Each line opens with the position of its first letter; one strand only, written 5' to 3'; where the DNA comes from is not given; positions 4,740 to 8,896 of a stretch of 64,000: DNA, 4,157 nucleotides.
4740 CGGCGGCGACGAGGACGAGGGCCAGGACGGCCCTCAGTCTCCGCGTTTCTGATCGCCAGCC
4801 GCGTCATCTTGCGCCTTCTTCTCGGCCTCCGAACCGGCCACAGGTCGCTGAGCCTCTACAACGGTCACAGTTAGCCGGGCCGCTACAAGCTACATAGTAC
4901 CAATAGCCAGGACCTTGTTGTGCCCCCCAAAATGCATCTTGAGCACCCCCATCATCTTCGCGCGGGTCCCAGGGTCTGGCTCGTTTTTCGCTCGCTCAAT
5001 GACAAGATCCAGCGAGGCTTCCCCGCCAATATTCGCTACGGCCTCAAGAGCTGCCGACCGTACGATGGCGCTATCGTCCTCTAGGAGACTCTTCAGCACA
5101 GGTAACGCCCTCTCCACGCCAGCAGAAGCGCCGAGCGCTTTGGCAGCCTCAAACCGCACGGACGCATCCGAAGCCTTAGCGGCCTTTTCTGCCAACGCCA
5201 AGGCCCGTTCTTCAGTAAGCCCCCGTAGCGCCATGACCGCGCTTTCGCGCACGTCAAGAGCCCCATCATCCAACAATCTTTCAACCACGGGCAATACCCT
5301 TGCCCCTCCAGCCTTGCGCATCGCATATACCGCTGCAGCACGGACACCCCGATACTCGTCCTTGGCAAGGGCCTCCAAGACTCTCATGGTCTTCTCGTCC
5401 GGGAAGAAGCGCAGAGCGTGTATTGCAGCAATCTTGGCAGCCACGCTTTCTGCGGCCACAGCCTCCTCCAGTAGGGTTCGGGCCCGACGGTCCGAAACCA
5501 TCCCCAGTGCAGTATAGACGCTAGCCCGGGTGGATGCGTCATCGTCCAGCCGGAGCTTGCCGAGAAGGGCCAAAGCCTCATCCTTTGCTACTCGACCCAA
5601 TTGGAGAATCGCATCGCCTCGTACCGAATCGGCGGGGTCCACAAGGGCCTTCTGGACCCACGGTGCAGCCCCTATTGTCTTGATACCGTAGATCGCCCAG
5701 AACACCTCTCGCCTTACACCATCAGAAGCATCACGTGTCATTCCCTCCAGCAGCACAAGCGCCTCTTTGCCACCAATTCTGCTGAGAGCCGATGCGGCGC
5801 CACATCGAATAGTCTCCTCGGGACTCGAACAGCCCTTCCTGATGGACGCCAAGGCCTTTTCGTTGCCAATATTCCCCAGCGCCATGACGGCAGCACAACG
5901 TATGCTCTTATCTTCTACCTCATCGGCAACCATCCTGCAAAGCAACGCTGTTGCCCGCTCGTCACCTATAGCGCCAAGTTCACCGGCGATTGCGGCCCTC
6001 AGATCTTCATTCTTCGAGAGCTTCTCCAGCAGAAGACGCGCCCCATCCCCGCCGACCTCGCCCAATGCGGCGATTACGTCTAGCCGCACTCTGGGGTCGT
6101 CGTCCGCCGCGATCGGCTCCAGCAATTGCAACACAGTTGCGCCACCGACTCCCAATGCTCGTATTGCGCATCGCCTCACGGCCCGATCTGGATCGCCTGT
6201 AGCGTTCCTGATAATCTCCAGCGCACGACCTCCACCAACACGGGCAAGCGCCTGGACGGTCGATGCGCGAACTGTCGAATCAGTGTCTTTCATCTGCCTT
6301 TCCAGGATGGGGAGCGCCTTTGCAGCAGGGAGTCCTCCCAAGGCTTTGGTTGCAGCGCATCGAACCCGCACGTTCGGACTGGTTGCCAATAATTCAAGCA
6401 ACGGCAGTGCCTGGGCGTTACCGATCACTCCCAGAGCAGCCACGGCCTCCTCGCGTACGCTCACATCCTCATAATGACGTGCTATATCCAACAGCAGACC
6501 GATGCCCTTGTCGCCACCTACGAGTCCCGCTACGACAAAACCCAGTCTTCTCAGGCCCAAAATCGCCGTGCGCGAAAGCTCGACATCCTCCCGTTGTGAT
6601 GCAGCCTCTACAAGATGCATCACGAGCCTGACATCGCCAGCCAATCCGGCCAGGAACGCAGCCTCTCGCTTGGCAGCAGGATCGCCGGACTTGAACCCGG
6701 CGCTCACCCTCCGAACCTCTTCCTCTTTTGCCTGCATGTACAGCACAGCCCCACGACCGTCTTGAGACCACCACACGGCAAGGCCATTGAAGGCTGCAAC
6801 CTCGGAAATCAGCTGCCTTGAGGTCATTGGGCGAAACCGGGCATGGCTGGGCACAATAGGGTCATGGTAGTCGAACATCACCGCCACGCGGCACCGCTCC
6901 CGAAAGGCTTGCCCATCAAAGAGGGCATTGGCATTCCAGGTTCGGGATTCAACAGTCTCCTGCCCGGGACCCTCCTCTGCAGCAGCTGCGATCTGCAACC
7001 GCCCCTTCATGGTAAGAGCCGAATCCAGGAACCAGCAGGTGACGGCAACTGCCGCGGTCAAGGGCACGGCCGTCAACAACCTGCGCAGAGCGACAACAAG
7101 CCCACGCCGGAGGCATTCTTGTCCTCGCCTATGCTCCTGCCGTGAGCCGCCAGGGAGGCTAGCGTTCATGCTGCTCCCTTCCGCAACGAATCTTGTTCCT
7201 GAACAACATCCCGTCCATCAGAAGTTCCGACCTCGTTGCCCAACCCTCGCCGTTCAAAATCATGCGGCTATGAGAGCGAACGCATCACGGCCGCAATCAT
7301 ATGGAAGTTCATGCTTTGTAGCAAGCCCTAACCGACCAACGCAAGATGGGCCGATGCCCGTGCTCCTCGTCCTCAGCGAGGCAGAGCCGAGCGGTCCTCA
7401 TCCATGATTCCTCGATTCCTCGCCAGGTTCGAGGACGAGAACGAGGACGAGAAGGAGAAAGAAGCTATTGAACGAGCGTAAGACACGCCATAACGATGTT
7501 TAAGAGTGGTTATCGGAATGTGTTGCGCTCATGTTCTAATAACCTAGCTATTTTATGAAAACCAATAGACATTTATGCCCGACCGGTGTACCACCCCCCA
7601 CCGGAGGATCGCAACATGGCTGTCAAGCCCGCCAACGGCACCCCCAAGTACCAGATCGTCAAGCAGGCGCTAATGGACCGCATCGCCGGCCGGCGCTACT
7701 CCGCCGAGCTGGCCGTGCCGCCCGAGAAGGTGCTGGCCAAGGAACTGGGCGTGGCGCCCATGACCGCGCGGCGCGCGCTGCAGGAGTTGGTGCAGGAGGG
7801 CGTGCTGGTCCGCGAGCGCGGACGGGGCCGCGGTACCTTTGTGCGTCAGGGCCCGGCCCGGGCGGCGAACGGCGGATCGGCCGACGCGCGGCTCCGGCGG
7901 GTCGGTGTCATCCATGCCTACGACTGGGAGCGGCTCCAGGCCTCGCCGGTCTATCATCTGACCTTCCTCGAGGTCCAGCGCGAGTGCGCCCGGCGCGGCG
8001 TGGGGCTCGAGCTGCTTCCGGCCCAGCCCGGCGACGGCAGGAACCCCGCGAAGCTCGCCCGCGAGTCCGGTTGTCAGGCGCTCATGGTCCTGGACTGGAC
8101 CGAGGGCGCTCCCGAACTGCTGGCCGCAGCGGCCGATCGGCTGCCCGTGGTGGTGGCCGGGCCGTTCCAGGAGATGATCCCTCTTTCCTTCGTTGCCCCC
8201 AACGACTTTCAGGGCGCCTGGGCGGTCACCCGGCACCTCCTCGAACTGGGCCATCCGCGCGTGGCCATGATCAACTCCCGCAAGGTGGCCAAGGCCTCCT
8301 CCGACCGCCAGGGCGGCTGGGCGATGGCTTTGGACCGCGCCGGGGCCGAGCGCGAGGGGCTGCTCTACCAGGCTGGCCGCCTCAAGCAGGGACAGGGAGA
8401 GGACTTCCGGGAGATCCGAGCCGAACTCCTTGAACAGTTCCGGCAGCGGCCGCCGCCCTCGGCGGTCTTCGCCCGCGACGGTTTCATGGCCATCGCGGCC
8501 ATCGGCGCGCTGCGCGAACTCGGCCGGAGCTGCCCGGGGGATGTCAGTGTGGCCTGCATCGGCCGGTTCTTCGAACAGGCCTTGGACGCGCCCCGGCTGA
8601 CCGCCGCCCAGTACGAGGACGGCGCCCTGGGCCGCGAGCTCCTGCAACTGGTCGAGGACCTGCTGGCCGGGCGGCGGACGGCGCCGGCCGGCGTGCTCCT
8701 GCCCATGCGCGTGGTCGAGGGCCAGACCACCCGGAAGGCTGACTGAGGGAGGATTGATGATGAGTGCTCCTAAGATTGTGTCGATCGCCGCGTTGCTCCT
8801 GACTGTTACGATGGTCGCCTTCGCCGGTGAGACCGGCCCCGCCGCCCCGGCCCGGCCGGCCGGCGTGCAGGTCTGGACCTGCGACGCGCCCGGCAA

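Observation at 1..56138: A ~56-kb glycan-processing super-locus dominated by two expanded secreted beta-propeller families of unknown function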

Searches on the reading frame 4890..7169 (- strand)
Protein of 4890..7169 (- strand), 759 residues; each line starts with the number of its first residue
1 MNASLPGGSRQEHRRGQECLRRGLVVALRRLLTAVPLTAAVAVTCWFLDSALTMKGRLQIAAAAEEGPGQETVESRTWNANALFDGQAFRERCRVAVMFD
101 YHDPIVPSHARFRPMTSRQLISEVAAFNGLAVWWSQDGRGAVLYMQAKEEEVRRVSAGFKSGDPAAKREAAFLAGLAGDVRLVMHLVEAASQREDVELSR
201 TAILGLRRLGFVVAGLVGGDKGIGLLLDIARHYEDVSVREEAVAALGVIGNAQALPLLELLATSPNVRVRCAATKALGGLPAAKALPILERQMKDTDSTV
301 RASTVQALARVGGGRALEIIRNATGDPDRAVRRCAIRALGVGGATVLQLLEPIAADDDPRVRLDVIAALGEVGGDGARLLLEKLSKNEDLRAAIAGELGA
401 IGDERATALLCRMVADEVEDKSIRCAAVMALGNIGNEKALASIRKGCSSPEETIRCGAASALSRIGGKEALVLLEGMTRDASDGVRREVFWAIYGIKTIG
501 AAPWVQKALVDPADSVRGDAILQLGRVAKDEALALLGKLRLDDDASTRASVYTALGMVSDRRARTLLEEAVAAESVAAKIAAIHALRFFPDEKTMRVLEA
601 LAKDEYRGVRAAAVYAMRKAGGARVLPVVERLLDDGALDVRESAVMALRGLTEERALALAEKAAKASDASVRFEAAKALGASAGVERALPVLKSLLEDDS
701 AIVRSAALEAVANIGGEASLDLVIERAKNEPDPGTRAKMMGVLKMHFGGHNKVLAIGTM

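Call 4: search_protein_families(library=pfam, proteins=[window:4890-7169:-], max_evalue=0.01)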
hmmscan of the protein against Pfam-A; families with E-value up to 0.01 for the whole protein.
window:4890-7169:- (759 aa): 9 families
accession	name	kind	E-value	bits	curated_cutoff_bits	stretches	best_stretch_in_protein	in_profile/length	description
PF13646.12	HEAT_2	-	7.3e-78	257.4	27.7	7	226-309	4-88/88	HEAT repeats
PF02985.28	HEAT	-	8.7e-35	115.9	23.5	2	255-280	2-27/31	HEAT repeat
PF03130.22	HEAT_PBS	-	3.6e-25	86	20.9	0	671-698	1-27/27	PBS lyase HEAT-like repeat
PF13513.12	HEAT_EZ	-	4.3e-18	65.8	27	0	670-714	2-55/55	HEAT-like repeat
PF00514.29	Arm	-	5.1e-11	42.7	20.6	0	249-278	8-37/41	Armadillo/beta-catenin-like repeat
PF21581.3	SCD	-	6.6e-05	23.6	27.5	0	632-657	38-63/75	Stromalin conservative domain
PF12717.13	Cnd1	-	0.0018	18.8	26.4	0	685-714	19-48/162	non-SMC mitotic condensation complex subunit 1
PF14668.11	RICTOR_V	-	0.0094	16.6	27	0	223-253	29-59/71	Rapamycin-insensitive companion of mTOR, domain 5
PF01602.26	Adaptin_N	-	0.0094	15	37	0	685-714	149-178/524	Adaptin N terminal region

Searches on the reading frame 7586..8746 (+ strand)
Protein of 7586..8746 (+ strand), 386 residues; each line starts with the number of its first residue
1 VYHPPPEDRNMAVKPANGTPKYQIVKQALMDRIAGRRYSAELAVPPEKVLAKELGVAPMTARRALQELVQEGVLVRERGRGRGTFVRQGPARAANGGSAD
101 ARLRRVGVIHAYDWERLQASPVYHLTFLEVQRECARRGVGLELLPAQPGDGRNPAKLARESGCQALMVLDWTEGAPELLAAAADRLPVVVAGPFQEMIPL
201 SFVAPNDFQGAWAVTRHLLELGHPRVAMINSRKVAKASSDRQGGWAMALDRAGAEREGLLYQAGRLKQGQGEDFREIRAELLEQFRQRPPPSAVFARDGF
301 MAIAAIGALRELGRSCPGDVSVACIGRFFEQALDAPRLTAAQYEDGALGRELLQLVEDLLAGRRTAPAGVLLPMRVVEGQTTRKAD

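Call 4: search_protein_families(library=pfam, proteins=[window:7586-8746:+], max_evalue=0.01)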
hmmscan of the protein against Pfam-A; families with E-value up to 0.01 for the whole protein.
window:7586-8746:+ (386 aa): 8 families
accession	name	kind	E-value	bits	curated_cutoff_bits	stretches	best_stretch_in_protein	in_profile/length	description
PF13377.12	Peripla_BP_3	-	3.2e-26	92.8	26.5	1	216-382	2-167/167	Periplasmic binding protein-like domain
PF00392.27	GntR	-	1.1e-13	51.1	27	1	22-81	2-61/64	Bacterial regulatory proteins, gntR family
PF00532.27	Peripla_BP_1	-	1.3e-09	38.4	22.2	1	121-374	14-275/281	Periplasmic binding proteins and sugar binding domain of LacI family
PF08220.18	HTH_DeoR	-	3.8e-05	23.8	21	1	50-80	20-50/57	DeoR-like helix-turn-helix domain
PF13545.12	HTH_Crp_2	-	0.0022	18.3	27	1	47-80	25-57/70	Crp-like helix-turn-helix domain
PF13412.12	HTH_24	-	0.0065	16.5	21.9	0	50-74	23-47/48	Winged helix-turn-helix DNA-binding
PF22798.2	DUF5817_CT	-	0.0078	16.5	29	0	51-81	22-52/54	DUF5817, C-terminal domain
PF09339.16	HTH_IclR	-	0.0089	16.2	22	0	50-77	24-51/52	IclR helix-turn-helix domain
